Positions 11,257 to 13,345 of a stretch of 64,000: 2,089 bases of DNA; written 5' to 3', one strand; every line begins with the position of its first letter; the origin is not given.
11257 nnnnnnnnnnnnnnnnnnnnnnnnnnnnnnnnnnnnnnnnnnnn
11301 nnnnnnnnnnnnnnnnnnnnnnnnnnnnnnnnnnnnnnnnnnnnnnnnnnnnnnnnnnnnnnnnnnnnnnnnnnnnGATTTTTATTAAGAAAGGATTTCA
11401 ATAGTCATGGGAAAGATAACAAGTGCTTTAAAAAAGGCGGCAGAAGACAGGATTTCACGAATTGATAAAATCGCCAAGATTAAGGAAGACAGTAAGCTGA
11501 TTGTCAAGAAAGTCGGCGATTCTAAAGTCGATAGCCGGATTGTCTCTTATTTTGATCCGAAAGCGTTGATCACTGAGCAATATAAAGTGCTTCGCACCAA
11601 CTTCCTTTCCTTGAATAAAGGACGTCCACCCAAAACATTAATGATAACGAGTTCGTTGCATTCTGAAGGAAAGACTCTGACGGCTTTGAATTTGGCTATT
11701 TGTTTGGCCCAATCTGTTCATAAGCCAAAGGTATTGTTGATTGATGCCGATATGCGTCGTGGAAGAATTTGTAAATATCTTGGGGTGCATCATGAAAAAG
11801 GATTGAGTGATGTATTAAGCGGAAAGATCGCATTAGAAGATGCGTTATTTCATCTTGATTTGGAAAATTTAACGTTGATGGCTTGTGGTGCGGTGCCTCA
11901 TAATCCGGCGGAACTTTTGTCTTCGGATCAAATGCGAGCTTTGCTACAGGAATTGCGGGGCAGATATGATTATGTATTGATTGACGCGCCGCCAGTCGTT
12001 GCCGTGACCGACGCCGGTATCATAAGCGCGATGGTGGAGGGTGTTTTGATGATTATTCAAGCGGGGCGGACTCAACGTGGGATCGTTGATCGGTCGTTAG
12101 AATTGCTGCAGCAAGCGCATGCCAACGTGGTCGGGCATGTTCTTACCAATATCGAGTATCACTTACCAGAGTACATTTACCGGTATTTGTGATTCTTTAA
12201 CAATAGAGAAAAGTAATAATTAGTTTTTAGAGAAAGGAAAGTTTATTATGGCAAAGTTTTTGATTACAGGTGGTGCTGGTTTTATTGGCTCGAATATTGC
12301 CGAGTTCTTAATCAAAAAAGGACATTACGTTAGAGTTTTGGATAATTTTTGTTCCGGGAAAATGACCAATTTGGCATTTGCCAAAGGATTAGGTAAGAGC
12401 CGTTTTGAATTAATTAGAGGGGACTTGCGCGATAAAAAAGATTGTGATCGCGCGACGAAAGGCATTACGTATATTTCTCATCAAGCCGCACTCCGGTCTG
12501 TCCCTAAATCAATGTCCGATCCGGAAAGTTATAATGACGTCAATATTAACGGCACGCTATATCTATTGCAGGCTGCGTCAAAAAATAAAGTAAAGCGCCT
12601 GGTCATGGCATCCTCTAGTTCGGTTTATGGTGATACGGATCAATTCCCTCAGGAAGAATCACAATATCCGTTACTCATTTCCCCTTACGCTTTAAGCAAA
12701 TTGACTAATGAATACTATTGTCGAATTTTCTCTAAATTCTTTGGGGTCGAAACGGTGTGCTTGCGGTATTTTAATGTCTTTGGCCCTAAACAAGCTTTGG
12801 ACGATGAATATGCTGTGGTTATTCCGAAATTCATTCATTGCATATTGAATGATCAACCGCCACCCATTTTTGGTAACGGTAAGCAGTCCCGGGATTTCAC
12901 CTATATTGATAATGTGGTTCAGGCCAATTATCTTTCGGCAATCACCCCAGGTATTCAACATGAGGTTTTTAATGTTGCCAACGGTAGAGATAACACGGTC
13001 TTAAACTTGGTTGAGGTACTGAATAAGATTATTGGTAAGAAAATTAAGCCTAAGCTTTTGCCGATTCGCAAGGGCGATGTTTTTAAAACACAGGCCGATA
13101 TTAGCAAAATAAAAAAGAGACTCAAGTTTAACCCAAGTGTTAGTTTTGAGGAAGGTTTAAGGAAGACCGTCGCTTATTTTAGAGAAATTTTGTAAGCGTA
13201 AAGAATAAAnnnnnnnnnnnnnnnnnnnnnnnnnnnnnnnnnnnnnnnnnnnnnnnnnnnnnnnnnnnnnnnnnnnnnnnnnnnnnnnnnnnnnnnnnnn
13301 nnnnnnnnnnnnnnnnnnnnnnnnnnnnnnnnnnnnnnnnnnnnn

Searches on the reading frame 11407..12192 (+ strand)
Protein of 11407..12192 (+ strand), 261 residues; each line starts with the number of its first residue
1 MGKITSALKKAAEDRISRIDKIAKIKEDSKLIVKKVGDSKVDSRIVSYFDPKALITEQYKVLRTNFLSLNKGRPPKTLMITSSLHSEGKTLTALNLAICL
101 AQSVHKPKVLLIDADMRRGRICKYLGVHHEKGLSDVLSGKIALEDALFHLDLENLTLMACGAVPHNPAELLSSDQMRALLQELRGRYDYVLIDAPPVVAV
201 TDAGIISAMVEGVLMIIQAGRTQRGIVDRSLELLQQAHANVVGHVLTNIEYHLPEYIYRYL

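Call 70: search_protein_families(library=ncbifam, proteins=[window:11407-12192:+], max_evalue=1e-10)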
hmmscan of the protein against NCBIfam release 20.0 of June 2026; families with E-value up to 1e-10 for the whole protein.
window:11407-12192:+ (261 aa): 8 families
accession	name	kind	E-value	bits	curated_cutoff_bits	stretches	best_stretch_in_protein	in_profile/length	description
TIGR01007.1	eps_fam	subfamily_domain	1.4e-48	165.1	108.05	1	57-259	1-201/204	polysaccharide biosynthesis tyrosine autokinase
TIGR03018.1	pepcterm_TyrKin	hypoth_equivalog_domain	2.7e-48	164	230.65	1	48-239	4-201/207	XrtA-associated tyrosine autokinase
NF007350.0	PRK09841.1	equivalog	1.4e-39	135.8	1248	1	50-249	506-703/726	tyrosine-protein kinase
NF008568.0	PRK11519.1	equivalog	3.1e-38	131.4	1068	1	26-252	478-701/720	tyrosine-protein kinase Wzc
TIGR03029.1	EpsG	equivalog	8.1e-33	113.7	313.8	1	35-247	63-273/274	chain length determinant protein tyrosine kinase EpsG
TIGR01005.1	eps_transp_fam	subfamily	4.5e-30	104.5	411.7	1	43-251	515-720/754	exopolysaccharide transport protein family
TIGR01968.1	minD_bact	equivalog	2e-13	50.3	212.9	1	77-212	3-134/261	septum site-determining protein MinD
TIGR01969.1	minD_arch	subfamily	9.6e-12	44.6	201.75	1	79-212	4-134/251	cell division ATPase MinD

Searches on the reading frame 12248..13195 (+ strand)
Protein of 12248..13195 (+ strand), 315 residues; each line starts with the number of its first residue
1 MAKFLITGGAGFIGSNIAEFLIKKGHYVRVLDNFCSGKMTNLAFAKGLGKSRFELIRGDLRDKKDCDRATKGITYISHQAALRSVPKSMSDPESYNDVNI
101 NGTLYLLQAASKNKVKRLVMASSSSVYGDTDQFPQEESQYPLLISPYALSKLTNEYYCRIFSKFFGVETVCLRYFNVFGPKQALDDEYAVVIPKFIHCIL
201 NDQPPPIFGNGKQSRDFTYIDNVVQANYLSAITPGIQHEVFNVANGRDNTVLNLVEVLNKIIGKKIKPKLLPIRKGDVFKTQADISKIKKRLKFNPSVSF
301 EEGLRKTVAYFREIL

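Call 70: search_protein_families(library=ncbifam, proteins=[window:12248-13195:+], max_evalue=1e-10)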
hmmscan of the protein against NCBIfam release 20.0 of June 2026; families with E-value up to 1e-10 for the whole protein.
window:12248-13195:+ (315 aa): 20 families
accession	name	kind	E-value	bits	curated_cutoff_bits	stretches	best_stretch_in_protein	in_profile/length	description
NF011728.1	PRK15181.1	equivalog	8.9e-70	235.4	760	1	3-311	17-337/348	Vi polysaccharide biosynthesis UDP-N-acetylglucosaminuronic acid C-4 epimerase TviC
TIGR01179.1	galE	equivalog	2.8e-52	177.6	262.3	1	4-299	2-312/332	UDP-glucose 4-epimerase GalE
TIGR04180.1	EDH_00030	hypoth_equivalog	2.1e-49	168.2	475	1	5-298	2-296/297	NAD-dependent 4,6-dehydratase LegB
TIGR01181.1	dTDP_gluc_dehyt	equivalog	2.4e-47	161.6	365.1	1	3-312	1-312/321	dTDP-glucose 4,6-dehydratase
TIGR02197.1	heptose_epim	equivalog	1.5e-37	129.5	274.6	1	5-310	2-312/316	ADP-glyceromanno-heptose 6-epimerase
NF007956.0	PRK10675.1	subfamily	6.4e-37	127.4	394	1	3-307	2-325/338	UDP-glucose 4-epimerase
NF007582.0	PRK10217.1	equivalog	1.4e-30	106.6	698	1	1-311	1-331/355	dTDP-glucose 4,6-dehydratase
NF007490.0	PRK10084.1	subfamily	1.5e-27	96.6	649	1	3-311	2-334/361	dTDP-glucose 4,6-dehydratase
TIGR03466.1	HpnA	hypoth_equivalog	3.4e-21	75.5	367.65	1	3-167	2-160/327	hopanoid-associated sugar epimerase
NF042422.1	oxyalk_red_OleD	equivalog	1.1e-20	74.3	580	1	3-269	2-257/329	2-alkyl-3-oxoalkanoate reductase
NF052578.1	StrlDmthSdmBMthl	equivalog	9e-19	68.4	600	1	5-271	4-253/328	sterol demethylase protein SdmB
NF008360.0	PRK11150.1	equivalog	2.6e-18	66.3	452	1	5-289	3-284/310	ADP-glyceromanno-heptose 6-epimerase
TIGR01472.1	gmd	equivalog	2.6e-17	63.1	415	1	5-267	4-273/342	GDP-mannose 4,6-dehydratase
NF042423.1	oxyalk_red_Shew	equivalog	4.5e-16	58.8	580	1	3-236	10-226/331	2-alkyl-3-oxoalkanoate reductase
NF047922.1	GDPFucSynFcl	equivalog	6.6e-16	58.6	500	1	105-311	87-301/308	GDP-L-fucose synthase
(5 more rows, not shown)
